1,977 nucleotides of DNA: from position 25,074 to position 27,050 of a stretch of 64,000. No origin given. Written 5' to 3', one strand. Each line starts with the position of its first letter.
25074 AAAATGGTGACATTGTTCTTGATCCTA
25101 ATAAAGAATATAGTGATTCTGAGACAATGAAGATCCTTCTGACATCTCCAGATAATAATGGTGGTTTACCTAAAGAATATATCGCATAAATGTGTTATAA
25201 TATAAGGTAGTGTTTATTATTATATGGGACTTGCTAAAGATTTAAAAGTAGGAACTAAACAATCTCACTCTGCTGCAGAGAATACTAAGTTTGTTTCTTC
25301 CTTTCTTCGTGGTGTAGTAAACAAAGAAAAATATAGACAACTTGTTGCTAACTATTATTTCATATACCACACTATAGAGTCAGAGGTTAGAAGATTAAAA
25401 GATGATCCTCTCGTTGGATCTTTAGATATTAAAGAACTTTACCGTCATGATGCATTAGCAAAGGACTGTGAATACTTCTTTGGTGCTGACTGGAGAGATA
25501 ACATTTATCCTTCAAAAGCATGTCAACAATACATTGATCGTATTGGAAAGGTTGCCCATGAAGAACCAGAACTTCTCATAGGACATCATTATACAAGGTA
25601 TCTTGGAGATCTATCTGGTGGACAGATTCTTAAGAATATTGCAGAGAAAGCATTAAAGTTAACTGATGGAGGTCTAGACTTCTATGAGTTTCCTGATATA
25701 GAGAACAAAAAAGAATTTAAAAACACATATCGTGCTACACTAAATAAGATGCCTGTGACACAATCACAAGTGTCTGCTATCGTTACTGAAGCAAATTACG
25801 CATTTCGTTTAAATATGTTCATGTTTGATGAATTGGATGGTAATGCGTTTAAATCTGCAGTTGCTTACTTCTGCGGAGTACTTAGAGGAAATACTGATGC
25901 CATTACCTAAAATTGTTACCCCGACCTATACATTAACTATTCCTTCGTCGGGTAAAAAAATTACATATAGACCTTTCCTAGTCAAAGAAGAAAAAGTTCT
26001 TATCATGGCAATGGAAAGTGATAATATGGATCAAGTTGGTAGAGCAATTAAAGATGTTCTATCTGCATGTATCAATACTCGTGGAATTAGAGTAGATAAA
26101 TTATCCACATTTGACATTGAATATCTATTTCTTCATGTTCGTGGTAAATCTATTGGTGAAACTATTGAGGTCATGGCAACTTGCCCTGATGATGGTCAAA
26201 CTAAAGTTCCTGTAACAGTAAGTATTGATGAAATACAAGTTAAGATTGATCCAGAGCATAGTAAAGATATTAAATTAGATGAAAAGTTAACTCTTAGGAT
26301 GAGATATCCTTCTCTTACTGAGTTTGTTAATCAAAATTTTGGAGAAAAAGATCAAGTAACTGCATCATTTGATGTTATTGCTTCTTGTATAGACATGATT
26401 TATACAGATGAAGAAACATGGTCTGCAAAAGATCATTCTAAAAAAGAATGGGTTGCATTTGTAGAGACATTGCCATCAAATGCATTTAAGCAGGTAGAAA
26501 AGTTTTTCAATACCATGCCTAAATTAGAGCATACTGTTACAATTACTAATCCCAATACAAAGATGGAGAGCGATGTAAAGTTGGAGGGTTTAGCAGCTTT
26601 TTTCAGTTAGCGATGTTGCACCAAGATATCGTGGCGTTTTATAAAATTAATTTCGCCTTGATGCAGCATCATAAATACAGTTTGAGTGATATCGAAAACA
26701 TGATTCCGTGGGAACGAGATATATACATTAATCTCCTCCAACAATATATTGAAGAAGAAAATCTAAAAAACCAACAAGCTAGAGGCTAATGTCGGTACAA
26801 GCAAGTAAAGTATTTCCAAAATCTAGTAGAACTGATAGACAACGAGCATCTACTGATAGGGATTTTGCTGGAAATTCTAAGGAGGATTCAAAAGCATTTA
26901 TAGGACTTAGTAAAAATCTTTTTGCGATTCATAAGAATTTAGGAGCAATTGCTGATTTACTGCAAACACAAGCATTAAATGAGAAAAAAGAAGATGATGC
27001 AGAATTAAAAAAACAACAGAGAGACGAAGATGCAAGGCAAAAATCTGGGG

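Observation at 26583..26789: Complete -1 frameshift signal fusing gp26 to gp51, upstream of the tape-measure-like gene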

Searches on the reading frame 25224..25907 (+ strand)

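Call 7: search_protein_families(library=pfam, proteins=[window:25224-25907:+], max_evalue=0.1)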
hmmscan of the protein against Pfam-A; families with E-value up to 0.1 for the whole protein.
window:25224-25907:+ (228 aa): 2 families
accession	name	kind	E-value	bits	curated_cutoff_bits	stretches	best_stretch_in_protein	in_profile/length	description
PF01126.25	Heme_oxygenase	-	1.8e-74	250.4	23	1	2-203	2-204/204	Heme oxygenase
PF20743.2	DUF5580_C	-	0.074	13.6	24.1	0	29-50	22-43/75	Family of unknown function (DUF5580) C-terminal domain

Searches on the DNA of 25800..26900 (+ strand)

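Call 9: search_dna_similar(query=window:25800-26900:+, collection=phages, mode=distant, max_rows=40)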
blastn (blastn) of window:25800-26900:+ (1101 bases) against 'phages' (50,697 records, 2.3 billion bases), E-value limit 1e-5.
Records with a match: 293; places in all: 293; records where one place covers at least 80% of the query: 12.
Best place of each record, by identity: 80-90% 2; 60-80% 291.
By first word of the organism name: Synechococcus 238; Cyanophage 28; Prochlorococcus 20; Marine 7.
By host as written in the record: Synechococcus 84; - 76; Synechococcus sp. 33; Synechococcus sp. WH7803 21; Synechococcus sp. WH 7803 13; Synechococcus sp. WH8102 12; Synechococcus sp. MW02 7; Parasynechococcus marenigrum WH 8102 4; and 20 more.
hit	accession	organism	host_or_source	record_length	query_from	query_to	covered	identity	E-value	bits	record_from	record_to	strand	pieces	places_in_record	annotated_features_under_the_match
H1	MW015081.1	Synechococcus phage S-SRM01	Synechococcus sp. KCZYC6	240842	98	975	80%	69.2%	4e-95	355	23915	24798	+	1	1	baseplate protein | hypothetical protein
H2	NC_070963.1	Synechococcus phage S-SRM01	Synechococcus sp. KCZYC6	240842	98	975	80%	69.2%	4e-95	355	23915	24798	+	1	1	baseplate hub | baseplate hub assembly catalyst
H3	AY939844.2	Prochlorococcus phage P-SSM2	Prochlorococcus sp. NATL1A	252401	98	978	80%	68.5%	8e-85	321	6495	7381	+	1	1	gp26: baseplate hub subunit | gp51: gp51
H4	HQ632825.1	Prochlorococcus phage P-SSM5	Prochlorococcus marinus NATL2A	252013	98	978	80%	68.5%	8e-85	321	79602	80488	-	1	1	hypothetical protein | base plate hub assembly catalyst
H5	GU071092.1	Prochlorococcus phage P-SSM2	-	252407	98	978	80%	68.5%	8e-85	321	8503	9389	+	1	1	gp26 | base plate hub assembly catalyst gp51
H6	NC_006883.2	Prochlorococcus phage P-SSM2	Prochlorococcus sp. NATL1A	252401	98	978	80%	68.5%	8e-85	321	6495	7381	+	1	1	gp26: baseplate hub | gp51: baseplate hub assembly catalyst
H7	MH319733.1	Marine virus AG-345-E02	single cell amplified by WGA-X; seawater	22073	98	978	80%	68.0%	3e-77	296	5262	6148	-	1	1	record has no annotation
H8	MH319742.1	Marine virus AG-345-E15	single cell amplified by WGA-X; seawater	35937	98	982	80%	66.6%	4e-63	249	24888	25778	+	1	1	record has no annotation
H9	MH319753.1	Marine virus AG-345-F15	single cell amplified by WGA-X; seawater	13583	98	968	79%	67.7%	5e-75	288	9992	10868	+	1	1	record has no annotation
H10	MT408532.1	Synechococcus phage SynMITS9220M01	Synechococcus sp. MIT S9220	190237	98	978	80%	66.1%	1e-51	211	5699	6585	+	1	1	baseplate hub subunit | putative baseplate hub assembly catalyst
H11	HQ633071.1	Synechococcus phage S-SKS1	Synechococcus sp. WH7803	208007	98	978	80%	66.0%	6e-55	222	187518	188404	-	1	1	hypothetical protein (x2)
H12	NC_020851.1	Synechococcus phage S-SKS1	Synechococcus sp. WH7803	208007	98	978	80%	66.0%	6e-55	222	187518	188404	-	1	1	baseplate hub | baseplate hub assembly catalyst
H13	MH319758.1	Marine virus AG-345-O18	single cell amplified by WGA-X; seawater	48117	98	978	80%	65.7%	1e-45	190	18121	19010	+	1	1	record has no annotation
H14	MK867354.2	Synechococcus phage S-SCSM1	Synechococcus sp. WH 7803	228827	98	985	81%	64.8%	7e-35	155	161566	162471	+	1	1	baseplate hub subunit | baseplate hub assembly catalyst | lysozyme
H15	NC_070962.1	Synechococcus phage S-SCSM1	Synechococcus sp. WH 7803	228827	98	985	81%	64.8%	7e-35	155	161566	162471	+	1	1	baseplate hub | baseplate hub assembly catalyst | endolysin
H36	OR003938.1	Synechococcus phage DSL-LC03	Synechococcus sp.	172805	152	926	70%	64.7%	3e-33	149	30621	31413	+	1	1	baseplate hub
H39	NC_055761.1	Synechococcus virus S-PRM1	Synechococcus sp. WH 7803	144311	243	979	67%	64.0%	8e-22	111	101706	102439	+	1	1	baseplate hub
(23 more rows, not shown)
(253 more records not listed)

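Call 12: get_annotated_region(hit=H39, flank=3000)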
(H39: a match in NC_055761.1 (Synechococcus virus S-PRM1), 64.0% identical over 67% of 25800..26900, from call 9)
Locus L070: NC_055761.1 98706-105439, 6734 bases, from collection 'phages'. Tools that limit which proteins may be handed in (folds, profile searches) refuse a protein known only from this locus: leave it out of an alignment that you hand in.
description: Synechococcus virus S-PRM1, complete genome.
organism: Synechococcus virus S-PRM1 (NCBI taxid 2100130)
taxonomy: Viruses; Duplodnaviria; Heunggongvirae; Uroviricota; Caudoviricetes; Kyanoviridae; Makelovirus; Makelovirus prm1
host: Synechococcus sp. WH 7803; source: sea water; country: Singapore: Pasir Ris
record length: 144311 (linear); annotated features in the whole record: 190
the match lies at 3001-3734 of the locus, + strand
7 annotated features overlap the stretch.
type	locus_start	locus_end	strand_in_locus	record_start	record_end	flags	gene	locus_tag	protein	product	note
CDS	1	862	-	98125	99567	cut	-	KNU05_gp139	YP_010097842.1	baseplate tail tube cap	-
CDS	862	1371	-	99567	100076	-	-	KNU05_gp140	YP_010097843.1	hypothetical protein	-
CDS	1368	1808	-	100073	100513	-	-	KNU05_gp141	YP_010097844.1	head closure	-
CDS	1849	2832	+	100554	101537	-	-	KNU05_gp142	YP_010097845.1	hypothetical protein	-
CDS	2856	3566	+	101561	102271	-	-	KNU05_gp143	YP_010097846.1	baseplate hub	-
CDS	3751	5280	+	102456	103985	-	-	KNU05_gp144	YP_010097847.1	hypothetical protein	-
CDS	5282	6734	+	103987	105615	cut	-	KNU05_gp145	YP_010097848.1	hypothetical protein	-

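Call 13: get_annotated_region(hit=H36, flank=3000)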
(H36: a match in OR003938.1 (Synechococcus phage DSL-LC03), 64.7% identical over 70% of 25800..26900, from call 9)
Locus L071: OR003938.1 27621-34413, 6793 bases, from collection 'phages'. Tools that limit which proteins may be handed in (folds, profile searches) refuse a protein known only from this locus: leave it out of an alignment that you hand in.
description: Synechococcus phage DSL-LC03, complete genome.
organism: Synechococcus phage DSL-LC03 (NCBI taxid 3058961)
taxonomy: Viruses; Duplodnaviria; Heunggongvirae; Uroviricota; Caudoviricetes; Kyanoviridae
host: Synechococcus sp.; source: water sample of Dishui Lake; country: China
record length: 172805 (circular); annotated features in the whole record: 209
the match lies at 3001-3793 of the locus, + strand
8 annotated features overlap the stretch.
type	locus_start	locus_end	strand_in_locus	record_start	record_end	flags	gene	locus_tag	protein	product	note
CDS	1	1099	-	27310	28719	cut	-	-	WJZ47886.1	baseplate tail tube cap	-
CDS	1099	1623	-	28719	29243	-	-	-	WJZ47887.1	DNA end protector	-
CDS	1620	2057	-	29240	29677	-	-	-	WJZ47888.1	head completion protein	-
CDS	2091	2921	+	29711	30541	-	-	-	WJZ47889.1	tail tube monomer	-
CDS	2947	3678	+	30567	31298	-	-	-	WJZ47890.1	baseplate hub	-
CDS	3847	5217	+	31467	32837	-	-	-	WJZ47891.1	lysozyme C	-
CDS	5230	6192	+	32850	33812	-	-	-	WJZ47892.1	D-alanyl-D-alanine carboxypeptidase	-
CDS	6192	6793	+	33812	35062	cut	-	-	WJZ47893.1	tail protein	-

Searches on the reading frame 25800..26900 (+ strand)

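Call 54: search_protein_families(library=pfam, proteins=[L070:3751-5277:+, L071:3847-5214:+], max_evalue=0.01)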
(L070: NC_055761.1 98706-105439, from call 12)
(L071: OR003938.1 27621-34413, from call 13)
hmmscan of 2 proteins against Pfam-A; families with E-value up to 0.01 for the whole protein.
L070:3751-5277:+ (509 aa): 0 families

L071:3847-5214:+ (456 aa): 2 families
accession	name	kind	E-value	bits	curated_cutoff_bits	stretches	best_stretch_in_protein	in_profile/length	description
PF18896.5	SLT_3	-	1.9e-07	31.9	27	1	222-293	15-87/89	Lysozyme like domain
PF01464.25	SLT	-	1.2e-06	28.5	21.3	1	224-282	17-73/117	Transglycosylase SLT domain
